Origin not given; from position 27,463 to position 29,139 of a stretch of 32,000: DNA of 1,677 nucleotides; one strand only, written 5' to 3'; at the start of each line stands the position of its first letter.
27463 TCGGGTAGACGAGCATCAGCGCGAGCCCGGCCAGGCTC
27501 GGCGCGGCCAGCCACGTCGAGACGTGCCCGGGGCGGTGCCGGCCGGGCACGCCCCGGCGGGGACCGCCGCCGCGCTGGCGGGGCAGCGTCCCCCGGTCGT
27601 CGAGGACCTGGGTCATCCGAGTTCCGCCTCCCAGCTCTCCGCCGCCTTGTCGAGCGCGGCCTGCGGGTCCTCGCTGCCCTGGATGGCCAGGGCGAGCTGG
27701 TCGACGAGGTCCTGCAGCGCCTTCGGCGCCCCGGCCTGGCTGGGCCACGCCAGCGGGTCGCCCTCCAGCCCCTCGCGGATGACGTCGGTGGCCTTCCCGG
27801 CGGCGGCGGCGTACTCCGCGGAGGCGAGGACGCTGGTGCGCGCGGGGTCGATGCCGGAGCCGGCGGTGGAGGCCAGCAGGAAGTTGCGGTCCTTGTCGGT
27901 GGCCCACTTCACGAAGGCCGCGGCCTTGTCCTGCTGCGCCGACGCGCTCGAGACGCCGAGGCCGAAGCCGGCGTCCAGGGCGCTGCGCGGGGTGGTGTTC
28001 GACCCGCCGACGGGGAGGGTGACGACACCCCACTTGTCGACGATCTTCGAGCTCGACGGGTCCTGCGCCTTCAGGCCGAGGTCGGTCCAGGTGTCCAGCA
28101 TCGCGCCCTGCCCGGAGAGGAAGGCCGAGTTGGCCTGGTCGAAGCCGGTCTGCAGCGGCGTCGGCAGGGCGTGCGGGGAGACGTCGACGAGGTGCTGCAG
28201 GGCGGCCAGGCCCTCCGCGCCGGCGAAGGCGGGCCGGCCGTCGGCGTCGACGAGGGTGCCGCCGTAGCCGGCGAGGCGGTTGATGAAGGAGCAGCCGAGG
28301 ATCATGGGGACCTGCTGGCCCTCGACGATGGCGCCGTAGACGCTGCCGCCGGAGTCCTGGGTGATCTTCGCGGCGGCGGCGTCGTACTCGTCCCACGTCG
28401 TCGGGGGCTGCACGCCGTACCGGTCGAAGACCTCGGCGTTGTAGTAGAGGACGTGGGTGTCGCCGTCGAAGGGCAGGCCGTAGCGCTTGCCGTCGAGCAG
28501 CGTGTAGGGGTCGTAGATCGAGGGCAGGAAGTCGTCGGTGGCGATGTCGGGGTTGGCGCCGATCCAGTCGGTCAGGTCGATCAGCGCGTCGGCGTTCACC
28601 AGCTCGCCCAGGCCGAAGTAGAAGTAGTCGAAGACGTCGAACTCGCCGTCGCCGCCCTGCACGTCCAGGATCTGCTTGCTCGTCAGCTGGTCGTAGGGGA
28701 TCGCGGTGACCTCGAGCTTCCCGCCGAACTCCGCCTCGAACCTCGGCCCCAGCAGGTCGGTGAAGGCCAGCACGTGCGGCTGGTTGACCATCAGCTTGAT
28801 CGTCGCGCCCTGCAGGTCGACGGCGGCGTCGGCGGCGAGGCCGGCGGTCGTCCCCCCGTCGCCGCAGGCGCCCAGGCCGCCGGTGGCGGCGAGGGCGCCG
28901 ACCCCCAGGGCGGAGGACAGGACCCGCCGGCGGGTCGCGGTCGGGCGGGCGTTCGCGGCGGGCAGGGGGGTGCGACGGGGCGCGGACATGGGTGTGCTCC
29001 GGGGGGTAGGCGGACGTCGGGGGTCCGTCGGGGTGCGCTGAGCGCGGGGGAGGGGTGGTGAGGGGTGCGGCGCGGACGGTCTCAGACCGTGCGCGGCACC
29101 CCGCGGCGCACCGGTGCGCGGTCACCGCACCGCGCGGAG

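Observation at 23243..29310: SAM-riboswitch-gated sugar-type ABC importer plus a DszA-like/DszC-like flavin monooxygenase pair: candidate undescribed thioether or organosulfur salvage operon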

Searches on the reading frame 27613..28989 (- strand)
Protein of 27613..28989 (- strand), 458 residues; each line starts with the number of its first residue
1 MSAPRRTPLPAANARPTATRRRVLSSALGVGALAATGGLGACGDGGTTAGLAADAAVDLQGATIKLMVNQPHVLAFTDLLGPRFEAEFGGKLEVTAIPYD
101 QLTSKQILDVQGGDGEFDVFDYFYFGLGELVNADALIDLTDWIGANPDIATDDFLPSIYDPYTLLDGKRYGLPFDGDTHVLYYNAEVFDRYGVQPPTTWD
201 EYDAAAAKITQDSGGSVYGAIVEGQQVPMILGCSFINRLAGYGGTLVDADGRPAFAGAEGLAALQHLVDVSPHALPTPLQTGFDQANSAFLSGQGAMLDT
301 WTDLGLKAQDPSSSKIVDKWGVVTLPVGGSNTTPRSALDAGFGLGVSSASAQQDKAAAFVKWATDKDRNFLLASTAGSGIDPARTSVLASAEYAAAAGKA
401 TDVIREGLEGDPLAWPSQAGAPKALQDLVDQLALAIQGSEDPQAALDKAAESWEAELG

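Call 4: search_protein_families(library=pfam, proteins=[window:27613-28989:-])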
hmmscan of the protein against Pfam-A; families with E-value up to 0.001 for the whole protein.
window:27613-28989:- (458 aa): 2 families
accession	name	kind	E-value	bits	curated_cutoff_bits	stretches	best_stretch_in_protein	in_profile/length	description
PF01547.30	SBP_bac_1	-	1.4e-33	117.6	26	1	75-366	9-303/307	Bacterial extracellular solute-binding protein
PF13416.11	SBP_bac_8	-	3.5e-29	102.9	27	1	83-398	5-276/279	Bacterial extracellular solute-binding protein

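Call 5: search_protein_families(library=ncbifam, proteins=[window:27613-28989:-])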
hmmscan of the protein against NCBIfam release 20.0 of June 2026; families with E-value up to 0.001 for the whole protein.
window:27613-28989:- (458 aa): 4 families
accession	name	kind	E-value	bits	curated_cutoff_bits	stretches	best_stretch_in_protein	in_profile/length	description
NF008211.0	PRK10974.1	equivalog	3.9e-07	29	411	1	127-212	94-184/439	sn-glycerol-3-phosphate ABC transporter substrate-binding protein UgpB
TIGR03851.1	chitin_NgcE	equivalog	8.7e-06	24.9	399.65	1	127-236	107-217/450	N-acetylglucosamine/diacetylchitobiose ABC transporter substrate-binding protein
TIGR03850.1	bind_CPR_0540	equivalog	5e-05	22.1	299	1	156-211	135-193/437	carbohydrate ABC transporter substrate-binding protein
NF053763.1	ABCarbgalBndGanS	equivalog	7.3e-05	21.7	700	1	83-226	59-190/420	galactooligosaccharide ABC transporter substrate-binding protein GanS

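Call 17: search_solved_structures(query=window:27613-28989:-, max_evalue=0.001)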
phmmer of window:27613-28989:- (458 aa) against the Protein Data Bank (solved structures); distinct sequences matched with E-value up to 0.001: 73 (the best 60 are shown).
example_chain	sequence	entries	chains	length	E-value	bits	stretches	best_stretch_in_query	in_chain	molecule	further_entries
5iai_A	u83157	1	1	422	2.8e-29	105.6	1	52-450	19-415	Sugar ABC transporter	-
4rya_A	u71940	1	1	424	3.8e-22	82.1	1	100-401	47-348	ABC transporter substrate binding protein (Sorbitol)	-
6dtq_A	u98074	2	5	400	7.8e-22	81.1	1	150-397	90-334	maltose-binding protein MalE3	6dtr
7nbz_A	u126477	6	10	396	1.2e-16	64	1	153-376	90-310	Sulfoquinovosyl binding protein | Sulfoquinovosyl glycerol-binding protein SmoF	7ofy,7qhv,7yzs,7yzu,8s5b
5ysb_A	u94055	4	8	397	2.6e-16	62.9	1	80-368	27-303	Lin1841 protein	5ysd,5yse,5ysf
1eu8_A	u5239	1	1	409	8e-16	61.3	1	106-452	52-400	TREHALOSE/MALTOSE BINDING PROTEIN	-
4qrz_A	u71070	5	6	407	1.3e-15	60.6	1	89-452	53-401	ABC-TYPE SUGAR TRANSPORTER | ABC transporter, substrate binding protein (Sugar)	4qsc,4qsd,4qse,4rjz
5f7v_A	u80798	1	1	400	1.9e-15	60.1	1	91-362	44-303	Lmo0181 protein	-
4rk2_A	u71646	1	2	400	3.7e-14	55.8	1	98-402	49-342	Putative sugar ABC transporter, substrate-binding protein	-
3vxb_A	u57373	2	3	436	1.2e-13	54.1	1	28-210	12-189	Putative sugar-binding lipoprotein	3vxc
5ci5_A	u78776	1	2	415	1.4e-13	54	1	83-392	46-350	Extracellular solute-binding protein family 1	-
6jaz_A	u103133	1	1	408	9.2e-13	51.2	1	151-364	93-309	ABC transporter, periplasmic substrate-binding protein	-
3k01_A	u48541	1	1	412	3.1e-12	49.5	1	151-388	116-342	Acarbose/maltose binding protein GacH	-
4g68_B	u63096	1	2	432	3.8e-12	49.2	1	118-374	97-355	ABC transporter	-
3jzj_A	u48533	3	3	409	4.3e-12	49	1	152-388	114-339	Acarbose/maltose binding protein GacH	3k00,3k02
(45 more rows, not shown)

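Call 18: find_related_loci(query=window:27613-28989:-, collection=genome_contigs, flank=8000)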
Query window:27613-28989:- (458 aa) in genome_contigs; peptide patterns used: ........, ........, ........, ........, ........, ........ (x = any residue, [..] = any of these).
92 stretches matched a pattern; 52 encode a relative of the query (tblastn E <= 1e-3); 51 distinct loci.
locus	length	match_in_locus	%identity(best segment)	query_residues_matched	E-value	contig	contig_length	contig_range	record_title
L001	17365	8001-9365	89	1-458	0e+0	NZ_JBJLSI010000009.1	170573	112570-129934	Kineococcus sp. SYSU DK003 NODE_9_length_170573_cov_28.605852, whole genome shotgun sequence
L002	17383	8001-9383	84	1-458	0e+0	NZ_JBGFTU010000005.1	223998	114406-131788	Kineococcus halophytocola strain LSe6-4 NODE_5_length_223998_cov_47.968446, whole genome shotgun sequence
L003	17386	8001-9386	85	1-458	0e+0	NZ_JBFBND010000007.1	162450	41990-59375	Kineococcus sp. NPDC059986 NPDC059986_T2_D7.ctg-0007, whole genome shotgun sequence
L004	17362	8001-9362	87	6-458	0e+0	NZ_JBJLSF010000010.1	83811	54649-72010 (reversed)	Kineococcus sp. SYSU DK006 NODE_10_length_83811_cov_33.356102, whole genome shotgun sequence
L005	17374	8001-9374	86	1-458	0e+0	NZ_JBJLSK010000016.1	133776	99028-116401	Kineococcus sp. SYSU DK001 NODE_16_length_133776_cov_28.429625, whole genome shotgun sequence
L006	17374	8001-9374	87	1-458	0e+0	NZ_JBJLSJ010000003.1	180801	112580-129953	Kineococcus sp. SYSU DK002 NODE_3_length_180801_cov_28.762268, whole genome shotgun sequence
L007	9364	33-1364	88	15-458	0e+0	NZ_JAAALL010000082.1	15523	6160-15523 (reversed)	Kineococcus vitellinus strain T13 NODE_82_length_15523_cov_11.397441, whole genome shotgun sequence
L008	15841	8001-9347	83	15-458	0e+0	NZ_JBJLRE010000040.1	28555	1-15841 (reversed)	Kineococcus gynurae strain NBRC 103943 NODE_40_length_28555_cov_57.777192, whole genome shotgun sequence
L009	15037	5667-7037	78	6-458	0e+0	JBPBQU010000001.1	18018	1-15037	MAG: Janthinobacterium lividum isolate 3300036999_metabat.25 3300036999_metabat.25_Ga0393378_0000354, whole genome shotg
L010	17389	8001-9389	76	6-458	0e+0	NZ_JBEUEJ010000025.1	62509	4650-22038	Kineococcus terrestris strain KCTC 39738 NODE_25_length_62509_cov_25.199593, whole genome shotgun sequence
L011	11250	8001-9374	76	3-458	0e+0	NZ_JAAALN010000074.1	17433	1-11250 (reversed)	Kineococcus siccus strain R8 NODE_74_length_17433_cov_10.750260, whole genome shotgun sequence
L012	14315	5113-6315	81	58-458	0e+0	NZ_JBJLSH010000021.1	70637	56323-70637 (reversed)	Kineococcus sp. SYSU DK004 NODE_21_length_70637_cov_30.355694, whole genome shotgun sequence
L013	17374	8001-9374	86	1-458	0e+0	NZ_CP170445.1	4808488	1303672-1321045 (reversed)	Kineococcus sp. DHX-1 chromosome, complete genome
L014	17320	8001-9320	68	19-457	0e+0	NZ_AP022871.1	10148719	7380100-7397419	Phytohabitans suffuscus strain NBRC 105367 chromosome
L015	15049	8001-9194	72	60-457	0e+0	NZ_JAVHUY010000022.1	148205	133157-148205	Phytohabitans maris strain ZYX-F-186 Scaffold22, whole genome shotgun sequence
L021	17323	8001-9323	64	19-455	0e+0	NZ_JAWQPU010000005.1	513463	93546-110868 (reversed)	Mycolicibacterium sp. 050158 contig00005, whole genome shotgun sequence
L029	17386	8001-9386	61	1-457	1e-179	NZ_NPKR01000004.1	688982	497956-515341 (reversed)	Mycolicibacterium sp. P1-18 NODE_4_length_688982_cov_52.1718, whole genome shotgun sequence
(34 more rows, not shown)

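Call 26: search_protein_families(library=ncbifam, proteins=[L001:12634-13830:+, L021:11013-12092:+, L021:12142-13377:+, L021:13450-14685:+, L021:14761-15813:+, L001:15082-16740:+], max_evalue=1e-10)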
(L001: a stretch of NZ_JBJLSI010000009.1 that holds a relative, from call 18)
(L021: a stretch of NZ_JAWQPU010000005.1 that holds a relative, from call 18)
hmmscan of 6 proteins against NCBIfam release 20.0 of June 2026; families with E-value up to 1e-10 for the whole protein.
L001:12634-13830:+ (398 aa): 9 families
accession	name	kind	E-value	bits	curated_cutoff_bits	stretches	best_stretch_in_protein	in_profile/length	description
TIGR04022.1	sulfur_SfnB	equivalog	4.7e-136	453.7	430.9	1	3-397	1-390/391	SfnB family sulfur acquisition oxidoreductase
NF043015.1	DibenthMonoxDszC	equivalog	1.2e-60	205.4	850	1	7-392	13-409/415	dibenzothiophene monooxygenase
NF049984.1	Rv1679_FadE16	equivalog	2.1e-27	96.3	600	1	29-375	18-353/371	Rv1679 family acyl-CoA dehydrogenase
NF042439.1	SulpropCoADesulf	equivalog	1.1e-26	93.5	600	1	19-371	7-354/379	3-sulfinopropanoyl-CoA desulfinase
NF042972.1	AcrlCoAredClosAcrC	equivalog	1.3e-18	66.9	640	1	28-368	29-357/378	acryloyl-CoA reductase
NF045652.1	ProlPCPDhRedW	equivalog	1.3e-14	53.8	650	1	43-340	39-334/376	L-prolyl-[peptidyl-carrier protein] dehydrogenase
TIGR03207.1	cyc_hxne_CoA_dh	equivalog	4.1e-14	52.1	575.35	1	18-224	14-222/372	cyclohexanecarboxyl-CoA dehydrogenase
NF002885.1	PRK03354.1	equivalog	4.7e-14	52.2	540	1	30-368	32-354/378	crotonobetainyl-CoA dehydrogenase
NF008997.0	PRK12341.1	equivalog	3.2e-13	49.5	537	1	31-370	33-359/382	acyl-CoA dehydrogenase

L021:11013-12092:+ (359 aa): 169 families (the best 25 are shown)
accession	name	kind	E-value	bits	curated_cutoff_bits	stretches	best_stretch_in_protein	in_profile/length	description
NF008653.0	PRK11650.1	subfamily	9e-121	403.3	432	1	1-355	1-355/357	sn-glycerol-3-phosphate ABC transporter ATP-binding protein UgpC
NF008233.0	PRK11000.1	equivalog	6.3e-98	328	568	1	1-349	1-355/369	maltose/maltodextrin ABC transporter ATP-binding protein MalK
TIGR03265.1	PhnT2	equivalog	1e-96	324.2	457.7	1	3-345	4-350/353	putative 2-aminoethylphosphonate ABC transporter ATP-binding protein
NF006987.0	PRK09452.1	equivalog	8.5e-93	311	482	1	2-248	16-260/378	spermidine/putrescine ABC transporter ATP-binding protein PotA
NF008513.0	PRK11432.1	equivalog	3.8e-92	308.9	496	1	3-314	6-319/351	ferric ABC transporter ATP-binding protein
NF040933.2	ABC_arch_GlcV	equivalog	9.9e-87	291.1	450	1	4-342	3-352/357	glucose ABC transporter ATP-binding protein GlcV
NF043075.1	MMSYN1_0197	equivalog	2.5e-86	289.7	550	1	3-309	2-309/341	spermidine/putrescine ABC transporter ATP-binding protein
TIGR01187.1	potA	subfamily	1.5e-85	287.1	355.6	1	34-295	1-273/325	polyamine ABC transporter ATP-binding protein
TIGR03258.1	PhnT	equivalog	1.5e-81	274.2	499.15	1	4-340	9-350/359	2-aminoethylphosphonate ABC transport system ATP-binding subunit PhnT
TIGR00968.1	3a0106s01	subfamily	2e-79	266.5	342.75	1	5-236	2-233/237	sulfate ABC transporter ATP-binding protein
NF040840.2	tungstate_WtpC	equivalog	1.1e-74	251.8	440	1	5-280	3-279/347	tungstate ABC transporter ATP-binding protein WtpC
NF008105.0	PRK10851.1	equivalog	4.3e-72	242.8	502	1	4-276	3-279/362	sulfate/thiosulfate ABC transporter ATP-binding protein CysA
NF008621.0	PRK11607.1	equivalog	4.8e-69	233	613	1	3-257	19-276/377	putrescine ABC transporter ATP-binding subunit PotG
TIGR01186.1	proV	subfamily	1.5e-60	205.2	326.6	1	15-236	5-232/363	betaine/proline/choline family ABC transporter ATP-binding protein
TIGR03415.1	ABC_choXWV_ATP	equivalog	2.5e-56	191.3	483.75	1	18-235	39-266/382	choline ABC transporter ATP-binding protein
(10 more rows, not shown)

L021:12142-13377:+ (411 aa): 7 families
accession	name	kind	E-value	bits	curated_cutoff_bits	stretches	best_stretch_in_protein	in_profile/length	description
NF043015.1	DibenthMonoxDszC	equivalog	3.8e-78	263.1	850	1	33-408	20-411/415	dibenzothiophene monooxygenase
TIGR04022.1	sulfur_SfnB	equivalog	5.7e-75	252.6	430.9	1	34-406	13-385/391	SfnB family sulfur acquisition oxidoreductase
NF042972.1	AcrlCoAredClosAcrC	equivalog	6.5e-18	64.6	640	1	38-267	20-260/378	acryloyl-CoA reductase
NF049984.1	Rv1679_FadE16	equivalog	2.2e-16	60.1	600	1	42-387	12-352/371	Rv1679 family acyl-CoA dehydrogenase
NF042439.1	SulpropCoADesulf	equivalog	1e-15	57.4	600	0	154-275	131-261/379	3-sulfinopropanoyl-CoA desulfinase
NF045629.1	monooxsub_HsaA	equivalog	4.7e-12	45.4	450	0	42-386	11-358/383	3-hydroxy-9,10-secoandrosta-1,3,5(10)-triene-9,17-dione monooxygenase oxygenase subunit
NF045652.1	ProlPCPDhRedW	equivalog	6.2e-12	45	650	1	33-237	10-227/376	L-prolyl-[peptidyl-carrier protein] dehydrogenase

L021:13450-14685:+ (411 aa): 10 families
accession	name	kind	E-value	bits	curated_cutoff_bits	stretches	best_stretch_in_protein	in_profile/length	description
NF049984.1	Rv1679_FadE16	equivalog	2e-27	96.4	600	1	50-409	14-367/371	Rv1679 family acyl-CoA dehydrogenase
TIGR04022.1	sulfur_SfnB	equivalog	1.9e-24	86.3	430.9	1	47-394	20-367/391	SfnB family sulfur acquisition oxidoreductase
NF043015.1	DibenthMonoxDszC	equivalog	1.6e-20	73.3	850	1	69-396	50-393/415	dibenzothiophene monooxygenase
NF042972.1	AcrlCoAredClosAcrC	equivalog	1.1e-18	67.1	640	1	50-387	26-356/378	acryloyl-CoA reductase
NF042439.1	SulpropCoADesulf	equivalog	4.2e-16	58.7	600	1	47-388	11-351/379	3-sulfinopropanoyl-CoA desulfinase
NF045652.1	ProlPCPDhRedW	equivalog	5.7e-15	55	650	1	67-386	38-352/376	L-prolyl-[peptidyl-carrier protein] dehydrogenase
NF002885.1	PRK03354.1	equivalog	1.1e-14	54.3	540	1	60-389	37-355/378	crotonobetainyl-CoA dehydrogenase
NF008997.0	PRK12341.1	equivalog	1.6e-13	50.5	537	1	69-391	46-360/382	acyl-CoA dehydrogenase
NF053553.1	prodigi_MBC_PigA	equivalog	7.1e-13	48.4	500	1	57-385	33-357/381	prodigiosin MBC biosynthesis dehydrogenase PigA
NF043006.1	CyhCrbnylCoADH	equivalog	2.6e-11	43.1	650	1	56-387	31-355/380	cyclohexane-1-carbonyl-CoA dehydrogenase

L021:14761-15813:+ (350 aa): 17 families
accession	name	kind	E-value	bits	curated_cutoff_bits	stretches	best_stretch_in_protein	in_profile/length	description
TIGR04036.1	LLM_CE1758_fam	subfamily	4.2e-73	246.2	479.1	1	1-341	1-336/355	CE1758 family FMN-dependent luciferase-like monooxygenase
TIGR03858.1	LLM_2I7G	subfamily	3.5e-62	210.3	462.25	1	10-337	8-337/337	Atu2307/SP_0267 family LLM class monooxygenase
TIGR04020.1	seco_metab_LLM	subfamily_domain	8.1e-28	97.5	244.45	1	22-231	13-223/341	MupA/Atu3671 family FMN-dependent luciferase-like monooxygenase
TIGR04027.1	LLM_KPN_01858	hypoth_equivalog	4.3e-25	88.4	412.9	1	21-336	13-325/326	putative FMN-dependent luciferase-like monooxygenase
TIGR03619.1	F420_Rv2161c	subfamily_domain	1.9e-24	86.6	166.9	1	34-245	4-218/247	TIGR03619 family F420-dependent LLM class oxidoreductase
TIGR03558.1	oxido_grp_1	subfamily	1.8e-19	70.1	166.95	1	18-327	10-321/325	MsnO8 family LLM class oxidoreductase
TIGR03560.1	F420_Rv1855c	subfamily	5.5e-18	65.6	231.4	1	22-228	7-221/227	TIGR03560 family F420-dependent LLM class oxidoreductase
TIGR03621.1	F420_MSMEG_2516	subfamily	1.2e-14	54.1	213.15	1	25-194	11-171/295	TIGR03621 family F420-dependent LLM class oxidoreductase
TIGR03571.1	lucif_BA3436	subfamily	1.4e-13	50.8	303.9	1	19-219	22-225/304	TIGR03571 family LLM class oxidoreductase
TIGR03557.1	F420_G6P_family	subfamily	8.4e-13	48.1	210.4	1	28-280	13-259/316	TIGR03557 family F420-dependent LLM class oxidoreductase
TIGR03860.1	FMN_nitrolo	subfamily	1.5e-12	47.1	279.7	0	165-253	201-285/422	NtaA/DmoA family FMN-dependent monooxygenase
NF002619.0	PRK02271.1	equivalog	2.2e-12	46.9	276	1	23-206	9-183/329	5,10-methylenetetrahydromethanopterin reductase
TIGR03565.1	alk_sulf_monoox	equivalog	2.5e-12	46.5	518.2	1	32-222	31-215/346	FMNH2-dependent alkanesulfonate monooxygenase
TIGR03559.1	F420_Rv3520c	subfamily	3.4e-12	46.1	335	1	25-162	10-143/325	LLM class F420-dependent oxidoreductase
NF052254.1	luciferase_Alph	exception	1.6e-11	44.1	600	0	26-198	20-191/354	luciferase subunit alpha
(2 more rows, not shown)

L001:15082-16740:+ (552 aa): 0 families
